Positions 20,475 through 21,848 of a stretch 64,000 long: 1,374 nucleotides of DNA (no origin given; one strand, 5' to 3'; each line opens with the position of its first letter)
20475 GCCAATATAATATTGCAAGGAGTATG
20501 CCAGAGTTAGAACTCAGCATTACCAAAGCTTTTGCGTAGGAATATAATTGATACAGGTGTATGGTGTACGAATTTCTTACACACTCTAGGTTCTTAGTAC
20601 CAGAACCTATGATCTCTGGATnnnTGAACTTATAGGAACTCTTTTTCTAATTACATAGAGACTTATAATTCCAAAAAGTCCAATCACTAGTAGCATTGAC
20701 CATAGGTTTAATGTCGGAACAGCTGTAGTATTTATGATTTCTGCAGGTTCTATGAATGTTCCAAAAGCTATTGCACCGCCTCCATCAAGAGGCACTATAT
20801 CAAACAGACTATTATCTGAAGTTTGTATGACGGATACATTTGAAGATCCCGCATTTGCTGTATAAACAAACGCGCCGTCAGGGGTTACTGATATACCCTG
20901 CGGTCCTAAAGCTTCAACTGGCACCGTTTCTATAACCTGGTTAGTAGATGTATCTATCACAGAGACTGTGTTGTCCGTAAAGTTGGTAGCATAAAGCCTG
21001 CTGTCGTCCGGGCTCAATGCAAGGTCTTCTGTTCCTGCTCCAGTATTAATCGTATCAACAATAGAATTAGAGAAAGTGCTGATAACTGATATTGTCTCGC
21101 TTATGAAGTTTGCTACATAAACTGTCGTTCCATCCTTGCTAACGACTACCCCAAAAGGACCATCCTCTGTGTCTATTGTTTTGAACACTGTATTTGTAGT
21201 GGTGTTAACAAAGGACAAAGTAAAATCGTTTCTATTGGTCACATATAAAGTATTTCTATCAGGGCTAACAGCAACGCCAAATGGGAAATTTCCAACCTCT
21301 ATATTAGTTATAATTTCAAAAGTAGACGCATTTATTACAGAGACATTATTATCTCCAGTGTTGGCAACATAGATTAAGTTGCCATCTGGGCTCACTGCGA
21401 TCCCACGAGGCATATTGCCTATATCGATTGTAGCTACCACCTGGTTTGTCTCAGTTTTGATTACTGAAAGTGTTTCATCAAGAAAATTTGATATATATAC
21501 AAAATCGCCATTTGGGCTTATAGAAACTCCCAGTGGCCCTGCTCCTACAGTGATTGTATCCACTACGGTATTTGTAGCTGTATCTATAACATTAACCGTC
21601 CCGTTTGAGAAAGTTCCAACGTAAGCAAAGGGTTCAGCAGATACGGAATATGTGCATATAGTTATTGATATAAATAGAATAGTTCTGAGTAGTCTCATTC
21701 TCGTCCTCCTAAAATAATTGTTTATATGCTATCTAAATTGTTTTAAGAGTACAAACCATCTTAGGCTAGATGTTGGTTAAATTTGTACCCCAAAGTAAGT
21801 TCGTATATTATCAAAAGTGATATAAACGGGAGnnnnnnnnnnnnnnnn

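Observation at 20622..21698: YVTN beta-propeller protein with IPTL-CTERM-like sorting signal but no obvious sorting enzyme nearby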

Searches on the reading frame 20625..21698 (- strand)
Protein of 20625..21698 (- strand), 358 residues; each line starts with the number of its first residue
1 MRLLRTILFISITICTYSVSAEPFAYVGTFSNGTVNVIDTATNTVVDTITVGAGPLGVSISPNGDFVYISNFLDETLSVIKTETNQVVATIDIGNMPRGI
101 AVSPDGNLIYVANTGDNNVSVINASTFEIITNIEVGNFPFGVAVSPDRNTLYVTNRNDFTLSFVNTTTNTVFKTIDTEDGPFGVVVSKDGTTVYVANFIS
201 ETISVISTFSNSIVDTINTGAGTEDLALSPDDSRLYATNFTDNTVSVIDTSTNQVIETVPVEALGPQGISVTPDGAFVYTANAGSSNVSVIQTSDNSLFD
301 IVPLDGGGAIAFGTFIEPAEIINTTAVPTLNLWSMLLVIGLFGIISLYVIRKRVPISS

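Call 3: search_protein_families(library=ncbifam, proteins=[window:20625-21698:-], max_evalue=10)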
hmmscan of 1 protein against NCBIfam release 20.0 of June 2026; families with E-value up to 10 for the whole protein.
window:20625-21698:- (358 aa): 20 families
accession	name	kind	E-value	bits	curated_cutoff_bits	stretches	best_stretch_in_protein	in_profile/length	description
TIGR02276.1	beta_rpt_yvtn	repeat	2.8e-63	209.6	27.85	7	230-271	1-41/42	beta-propeller repeat protein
TIGR03866.1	PQQ_ABC_repeats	subfamily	4e-52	177.2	287.3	2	21-149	9-137/310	PQQ-dependent catabolism-associated beta-propeller protein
NF052340.1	hydrazine_beta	equivalog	1.8e-36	126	560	2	139-289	35-189/372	hydrazine synthase subunit beta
NF052460.1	L-NosZ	equivalog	7.8e-31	107.1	700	3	100-237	137-274/480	clade III lactonase-type nitrous-oxide reductase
NF052280.1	7_blade_YncE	equivalog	1.1e-30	106.6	400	4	110-196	231-316/338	7-bladed beta-propeller protein YncE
NF048007.1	MmpL3Stblzr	equivalog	3.5e-27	95.5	600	3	9-119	221-333/366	MmpL3/TtfA transport complex stabilizer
NF052342.1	hydrazine_BC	exception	3.8e-27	94.8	1250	4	139-275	41-179/690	hydrazine synthase subunit beta-gamma fusion subunit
NF008258.1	PRK11028.1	equivalog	1.3e-13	50.8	370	3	218-296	173-261/330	6-phosphogluconolactonase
TIGR03907.1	QH_beta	equivalog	2e-11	43.6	223.2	4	75-155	11-99/338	quinohemoprotein amine dehydrogenase subunit beta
NF038117.1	choice_anch_I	subfamily_domain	8.6e-08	31.5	300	3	78-219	78-215/458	choice-of-anchor I family protein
NF050136.1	PGL_lacton_Staph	exception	4.9e-07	29.1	500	3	29-123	217-316/341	6-phosphogluconolactonase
NF041516.1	PA2928_fam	subfamily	7.5e-07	28.8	70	3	76-122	315-364/376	PA2928 family protein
NF053768.1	CIS12_fam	equivalog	1.7e-06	27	860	2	41-191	32-180/715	CIS12 family contractile injection system protein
NF038015.2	AztD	exception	3.7e-05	22.6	400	3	105-144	314-353/356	zinc metallochaperone AztD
TIGR04244.1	nitrous_NosZ_RR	equivalog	0.00014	20.5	625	3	32-83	291-345/627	TAT-dependent nitrous-oxide reductase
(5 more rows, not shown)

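Call 4: search_protein_families(library=pfam, proteins=[window:20625-21698:-], max_evalue=10)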
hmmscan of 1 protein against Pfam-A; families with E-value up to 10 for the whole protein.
window:20625-21698:- (358 aa): 28 families (the best 25 are shown)
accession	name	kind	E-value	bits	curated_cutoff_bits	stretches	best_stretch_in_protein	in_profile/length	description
PF10282.15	Lactonase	-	1.2e-22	81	21.7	3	47-123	238-319/344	Lactonase, 7-bladed beta-propeller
PF25174.1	Beta-prop_THOC3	-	1.8e-20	73.5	305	3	31-134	67-168/272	THOC3 beta-propeller domain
PF21783.3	YNCE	-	8.3e-17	61.9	27.1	4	11-143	198-332/339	YNCE-like beta-propeller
PF02239.22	Cytochrom_D1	-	3.4e-14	52.6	25.5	2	31-133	13-115/368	Cytochrome D1 heme domain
PF01731.26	Arylesterase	-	6.2e-12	46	21.3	4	91-122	50-81/86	Arylesterase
PF24684.1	Vgb_lyase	-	1.3e-11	44.3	50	2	93-293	11-209/290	Virginiamycin B lyase family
PF23414.1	Beta-prop_EML_2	-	6.4e-11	42.6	90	2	60-135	6-79/266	Echinoderm microtubule-associated protein second beta-propeller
PF01436.27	NHL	-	7.7e-10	38.8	20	2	95-121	2-27/28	NHL repeat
PF08450.18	SGL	-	3.7e-08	33.7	26.3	3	45-154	126-243/246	SMP-30/Gluconolactonase/LRE-like region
PF25168.1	Beta-prop_WDR36-Utp21_2nd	-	3.7e-08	33.5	84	2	148-304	168-320/335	WDR36/Utp21 second beta-propeller domain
PF25172.1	Beta-prop_WDR3_2nd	-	2.1e-07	30.9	140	3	98-190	3-92/293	WDR3 second beta-propeller domain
PF03088.22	Str_synth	-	6.8e-07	29.8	25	0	254-288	47-81/89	Strictosidine synthase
PF24807.1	WD40_CDC20-Fz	-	7.2e-07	29.2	200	2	25-186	66-229/292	CDC20/Fizzy WD40 domain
PF23393.2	Beta-prop_WDR90_POC16_2nd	-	1.6e-06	28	60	2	22-139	45-172/291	WDR90/POC16, second beta-propeller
PF24814.1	WD40_Prp19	-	7.5e-06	25.6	320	2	142-285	12-157/281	Prp19 WD40 domain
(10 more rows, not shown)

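Call 8: find_encoding_contigs(protein=window:20625-21698:-, flank=10000, max_places=6)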
Protein window:20625-21698:- (358 aa): no gene with exactly this product is on record in the collection.

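Call 9: find_homologous_proteins(query=window:20625-21698:-)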
Query window:20625-21698:- (358 aa): 6232 proteins with E <= 0.001 among 8000 candidates; the best 120 are listed.
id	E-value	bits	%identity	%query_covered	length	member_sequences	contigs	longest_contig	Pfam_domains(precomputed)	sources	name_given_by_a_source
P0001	1.0e-109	385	43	78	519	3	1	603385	PF22494.4,PF10282.16,PF25174.2,PF16640.12,PF21783.3,PF02239.23,PF24684.2,PF01436.28,PF08450.19,PF23414.2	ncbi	-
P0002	2.6e-104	367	45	82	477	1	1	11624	PF22494.4,PF10282.16,PF25174.2,PF21783.3,PF02239.23,PF24684.2,PF01436.28,PF08450.19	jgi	jgi:YVTN family beta-propeller protein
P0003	9.9e-103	362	42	86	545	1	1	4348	PF22494.4,PF10282.16,PF25174.2,PF23381.2,PF21783.3,PF02239.23,PF24684.2,PF08450.19,PF23414.2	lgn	-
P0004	6.4e-96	340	43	75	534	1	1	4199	PF22494.4,PF10282.16,PF25174.2,PF02494.23,PF01731.27,PF21783.3,PF02239.23,PF24684.2,PF08450.19,PF23414.2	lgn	-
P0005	1.5e-94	335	40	85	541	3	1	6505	PF22494.4,PF10282.16,PF00801.27,PF25174.2,PF21783.3,PF02239.23,PF24684.2,PF23742.2,PF01436.28,PF23414.2,PF18911.7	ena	-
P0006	4.1e-90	321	43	80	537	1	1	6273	PF23839.2,PF23748.2,PF00801.27,PF25174.2,PF23381.2,PF01731.27,PF21783.3,PF02239.23,PF24684.2,PF24796.2,PF01436.28,PF07676.19,PF08450.19,PF18911.7,PF22494.4,PF08816.18,PF10282.16,PF03088.23,PF23414.2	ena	-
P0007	5.0e-86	307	37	87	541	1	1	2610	PF22494.4,PF10282.16,PF25174.2,PF01731.27,PF25339.2,PF21783.3,PF02239.23,PF08450.19,PF23414.2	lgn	-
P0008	9.7e-86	306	37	80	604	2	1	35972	PF25174.2,PF24814.2,PF01731.27,PF13570.14,PF22807.3,PF21783.3,PF02239.23,PF24684.2,PF01436.28,PF08450.19,PF22494.4,PF10282.16,PF05694.18,PF26550.2,PF16819.12,PF23414.2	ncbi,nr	ncbi:MAG: hypothetical protein DHS20C11_20420 [Lysobacteraceae bacterium]|nr:MAG: hypothetical prote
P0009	3.6e-85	304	42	88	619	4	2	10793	PF22494.4,PF10282.16,PF25174.2,PF01731.27,PF21783.3,PF02239.23,PF24684.2,PF01436.28,PF08450.19,PF23414.2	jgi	jgi:YVTN family beta-propeller protein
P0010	3.7e-85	304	40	86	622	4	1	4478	PF22494.4,PF10282.16,PF25174.2,PF21783.3,PF02239.23,PF23414.2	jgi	jgi:YVTN family beta-propeller protein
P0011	9.9e-84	300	44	85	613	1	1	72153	PF22494.4,PF10282.16,PF25174.2,PF01731.27,PF21783.3,PF02239.23,PF24684.2,PF01436.28,PF08450.19,PF23414.2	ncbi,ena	-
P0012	5.8e-83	297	45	82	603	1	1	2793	PF22494.4,PF10282.16,PF22352.3,PF25174.2,PF23381.2,PF21783.3,PF02239.23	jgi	jgi:YVTN family beta-propeller protein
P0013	1.1e-82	296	47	82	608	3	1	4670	PF25174.2,PF07433.18,PF23381.2,PF21783.3,PF00805.29,PF02239.23,PF24684.2,PF24796.2,PF07676.19,PF08450.19,PF22494.4,PF08816.18,PF10282.16,PF13576.13,PF13599.14,PF26550.2,PF00400.39,PF23414.2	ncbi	-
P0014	1.1e-81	293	43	92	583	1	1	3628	PF00801.27,PF25174.2,PF23381.2,PF01731.27,PF21783.3,PF02239.23,PF24684.2,PF01436.28,PF07676.19,PF08450.19,PF18911.7,PF22494.4,PF10282.16,PF25339.2,PF03088.23,PF23414.2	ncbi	-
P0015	5.2e-81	291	40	84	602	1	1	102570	PF22494.4,PF10282.16,PF25174.2,PF21783.3,PF02239.23,PF01436.28,PF08450.19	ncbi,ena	-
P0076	8.3e-65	237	41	84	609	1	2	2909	PF22494.4,PF09479.17,PF10282.16,PF25174.2,PF23381.2,PF21783.3,PF24817.2,PF02239.23,PF16819.12,PF18203.7,PF23414.2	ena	-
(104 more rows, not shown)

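Call 13: find_related_loci(query=window:20625-21698:-, collection=genome_contigs, flank=10000)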
Query window:20625-21698:- (358 aa) in genome_contigs; peptide patterns used: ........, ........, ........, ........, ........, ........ (x = any residue, [..] = any of these).
275 stretches matched a pattern; 3 encode a relative of the query (tblastn E <= 1e-3); 3 distinct loci.
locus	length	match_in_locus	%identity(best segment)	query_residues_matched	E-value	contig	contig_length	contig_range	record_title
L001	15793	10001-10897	28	24-282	5e-16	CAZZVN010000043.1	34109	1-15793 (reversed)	MAG: uncultured Steroidobacteraceae bacterium isolate Brown_Q.bin.2 genome assembly, contig: NODE_254_length_34109_cov_1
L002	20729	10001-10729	26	24-299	1e-12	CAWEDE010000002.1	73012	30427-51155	MAG: uncultured Alphaproteobacteria bacterium isolate MFD04540.bin.2.19 genome assembly, contig: contig_11262, whole gen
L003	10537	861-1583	31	24-249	8e-8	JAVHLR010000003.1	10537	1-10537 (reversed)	MAG: Patescibacteria group bacterium isolate Ess09-17 NODE_1021_length_10537_cov_18.535299, whole genome shotgun sequenc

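Call 21: list_cluster_members(proteins=[window:20625-21698:-, window:19488-20429:-, P0121, window:46471-47901:+, window:24141-25592:-, window:60607-61662:+, window:49993-50535:-])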
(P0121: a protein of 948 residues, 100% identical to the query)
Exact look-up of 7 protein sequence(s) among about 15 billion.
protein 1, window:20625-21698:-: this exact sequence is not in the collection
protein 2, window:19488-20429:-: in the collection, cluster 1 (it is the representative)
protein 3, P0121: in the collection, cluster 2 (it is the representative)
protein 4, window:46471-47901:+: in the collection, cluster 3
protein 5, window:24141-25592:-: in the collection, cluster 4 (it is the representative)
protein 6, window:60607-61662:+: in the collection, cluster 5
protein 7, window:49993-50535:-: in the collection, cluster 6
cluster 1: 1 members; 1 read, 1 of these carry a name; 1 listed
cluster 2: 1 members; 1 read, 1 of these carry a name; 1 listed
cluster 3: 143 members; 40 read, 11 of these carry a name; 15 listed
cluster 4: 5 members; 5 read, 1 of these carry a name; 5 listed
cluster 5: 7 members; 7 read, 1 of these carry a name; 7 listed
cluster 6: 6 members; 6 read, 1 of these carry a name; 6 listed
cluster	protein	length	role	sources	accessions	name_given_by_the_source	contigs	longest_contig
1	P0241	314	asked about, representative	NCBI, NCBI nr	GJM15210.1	MAG: universal stress protein [Thermodesulfobacteriota bacterium]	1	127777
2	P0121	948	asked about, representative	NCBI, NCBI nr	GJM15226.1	MAG: isoleucine--tRNA ligase [Thermodesulfobacteriota bacterium]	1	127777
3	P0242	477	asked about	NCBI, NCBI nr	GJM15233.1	MAG: dihydrolipoyl dehydrogenase [Thermodesulfobacteriota bacterium]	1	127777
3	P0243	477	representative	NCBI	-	-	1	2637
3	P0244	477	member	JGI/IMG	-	dihydrolipoamide dehydrogenase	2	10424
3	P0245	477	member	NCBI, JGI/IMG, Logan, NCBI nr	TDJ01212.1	MAG: dihydrolipoyl dehydrogenase [Candidatus Dadabacteria bacterium]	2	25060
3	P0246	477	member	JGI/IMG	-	dihydrolipoamide dehydrogenase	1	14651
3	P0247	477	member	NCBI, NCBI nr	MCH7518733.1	MAG: dihydrolipoyl dehydrogenase [Candidatus Dadabacteria bacterium] | dihydrolipoyl dehydrogenase [Candidatus Dadabacteria bacterium]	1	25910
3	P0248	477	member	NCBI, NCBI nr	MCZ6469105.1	MAG: dihydrolipoyl dehydrogenase [Candidatus Dadabacteria bacterium] | dihydrolipoyl dehydrogenase [Candidatus Dadabacteria bacterium]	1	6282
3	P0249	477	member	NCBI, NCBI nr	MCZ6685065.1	MAG: dihydrolipoyl dehydrogenase [Candidatus Dadabacteria bacterium] | dihydrolipoyl dehydrogenase [Candidatus Dadabacteria bacterium]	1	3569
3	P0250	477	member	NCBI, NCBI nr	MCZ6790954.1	MAG: dihydrolipoyl dehydrogenase [Candidatus Dadabacteria bacterium] | dihydrolipoyl dehydrogenase [Candidatus Dadabacteria bacterium]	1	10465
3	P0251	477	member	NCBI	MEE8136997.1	MAG: dihydrolipoyl dehydrogenase [Thermodesulfobacteriota bacterium]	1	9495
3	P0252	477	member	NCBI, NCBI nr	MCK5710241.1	MAG: dihydrolipoyl dehydrogenase [Deltaproteobacteria bacterium] | dihydrolipoyl dehydrogenase [Deltaproteobacteria bacterium]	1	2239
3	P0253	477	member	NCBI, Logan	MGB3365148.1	MAG: dihydrolipoyl dehydrogenase [Thermodesulfobacteriota bacterium]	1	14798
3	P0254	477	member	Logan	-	-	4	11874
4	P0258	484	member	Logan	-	-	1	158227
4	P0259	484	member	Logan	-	-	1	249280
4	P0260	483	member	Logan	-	-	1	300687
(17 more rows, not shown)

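Call 28: find_encoding_contigs(protein=P0259, flank=10000, max_places=2)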
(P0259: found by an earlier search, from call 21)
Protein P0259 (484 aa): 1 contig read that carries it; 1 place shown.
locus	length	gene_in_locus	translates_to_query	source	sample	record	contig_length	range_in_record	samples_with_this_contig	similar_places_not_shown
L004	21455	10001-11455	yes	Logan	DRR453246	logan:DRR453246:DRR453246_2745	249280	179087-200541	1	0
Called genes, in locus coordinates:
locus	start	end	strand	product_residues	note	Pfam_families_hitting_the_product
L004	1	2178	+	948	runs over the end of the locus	PF00133:tRNA-synt_1, PF01406:tRNA-synt_1e (faint), PF01921:tRNA-synt_1f (faint), PF09334:tRNA-synt_1g, PF08264:Anticodon_1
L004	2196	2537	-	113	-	PF11969:DcpS_C, PF01230:HIT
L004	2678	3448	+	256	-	PF02754:CCG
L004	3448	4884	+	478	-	PF02589:LUD_dom, PF13183:Fer4_8, PF13237:Fer4_10 (faint), PF13534:Fer4_17 (weak), PF11870:LutB_C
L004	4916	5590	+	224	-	PF02589:LUD_dom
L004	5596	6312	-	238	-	PF00106:adh_short, PF01370:Epimerase (weak), PF08659:KR, PF23441:SDR, PF13561:adh_short_C2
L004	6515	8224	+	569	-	PF00027:cNMP_binding, PF01946:Thi4 (faint), PF00890:FAD_binding_2 (weak), PF01266:DAO (weak), PF07992:Pyr_redox_2, PF12831:FAD_oxidored (weak), PF13738:Pyr_redox_3, PF00070:Pyr_redox (weak), +1 more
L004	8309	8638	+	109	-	PF12840:HTH_20, PF01022:HTH_5, PF08279:HTH_11 (weak), PF12802:MarR_2 (weak), PF13412:HTH_24 (weak)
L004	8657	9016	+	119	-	PF07237:DUF1428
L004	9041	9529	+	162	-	PF08327:AHSA1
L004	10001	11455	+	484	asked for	PF01554:MatE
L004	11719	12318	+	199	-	PF00857:Isochorismatase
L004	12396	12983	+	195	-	PF00440:TetR_N, PF16925:TetR_C_13, PF17932:TetR_C_24 (faint)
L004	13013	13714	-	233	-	-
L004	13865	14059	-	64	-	PF01361:Tautomerase, PF14552:Tautomerase_2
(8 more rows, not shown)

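Call 29: find_encoding_contigs(protein=P0260, flank=10000, max_places=2)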
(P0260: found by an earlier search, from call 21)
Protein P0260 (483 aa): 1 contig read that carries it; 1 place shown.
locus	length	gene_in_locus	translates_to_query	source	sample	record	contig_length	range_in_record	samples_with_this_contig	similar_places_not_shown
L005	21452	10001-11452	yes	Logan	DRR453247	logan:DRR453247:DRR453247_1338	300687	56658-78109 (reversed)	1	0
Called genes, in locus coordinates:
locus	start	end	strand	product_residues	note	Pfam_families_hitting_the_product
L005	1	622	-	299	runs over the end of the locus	-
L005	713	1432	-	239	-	PF00106:adh_short, PF08659:KR, PF23441:SDR, PF13561:adh_short_C2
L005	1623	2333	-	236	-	PF00837:T4_deiodinase, PF00578:AhpC-TSA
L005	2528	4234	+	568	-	PF00027:cNMP_binding, PF01946:Thi4 (faint), PF00890:FAD_binding_2 (weak), PF01266:DAO (weak), PF07992:Pyr_redox_2, PF12831:FAD_oxidored (weak), PF13738:Pyr_redox_3, PF00070:Pyr_redox, +2 more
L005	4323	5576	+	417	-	PF04326:SLFN_AlbA_2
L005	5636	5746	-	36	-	-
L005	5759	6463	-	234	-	-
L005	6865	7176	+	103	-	PF12840:HTH_20, PF01022:HTH_5, PF12802:MarR_2 (weak), PF13412:HTH_24 (weak), PF08279:HTH_11 (weak)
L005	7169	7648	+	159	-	PF08327:AHSA1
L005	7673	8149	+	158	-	PF08327:AHSA1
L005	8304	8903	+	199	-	PF00857:Isochorismatase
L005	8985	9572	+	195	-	PF00440:TetR_N, PF16925:TetR_C_13 (weak)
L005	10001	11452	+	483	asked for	PF01554:MatE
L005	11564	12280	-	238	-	-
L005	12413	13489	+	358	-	-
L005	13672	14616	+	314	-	PF00582:Usp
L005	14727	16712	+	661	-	PF00999:Na_H_Exchanger, PF02254:TrkA_N, PF02080:TrkA_C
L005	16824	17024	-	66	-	PF01361:Tautomerase, PF14552:Tautomerase_2 (weak)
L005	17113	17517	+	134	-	-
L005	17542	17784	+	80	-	PF06902:Fer4_19, PF13370:Fer4_13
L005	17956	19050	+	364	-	PF00881:Nitroreductase (faint)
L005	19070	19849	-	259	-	PF00903:Glyoxalase (weak), PF18029:Glyoxalase_6 (weak)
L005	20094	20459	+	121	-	PF09723:Zn_ribbon_8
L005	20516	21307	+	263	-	PF00106:adh_short, PF08659:KR (weak), PF23441:SDR, PF13561:adh_short_C2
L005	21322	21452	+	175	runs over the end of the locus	PF00633:HHH (faint), PF12836:HHH_3, PF14520:HHH_5 (faint), PF14579:HHH_6 (weak)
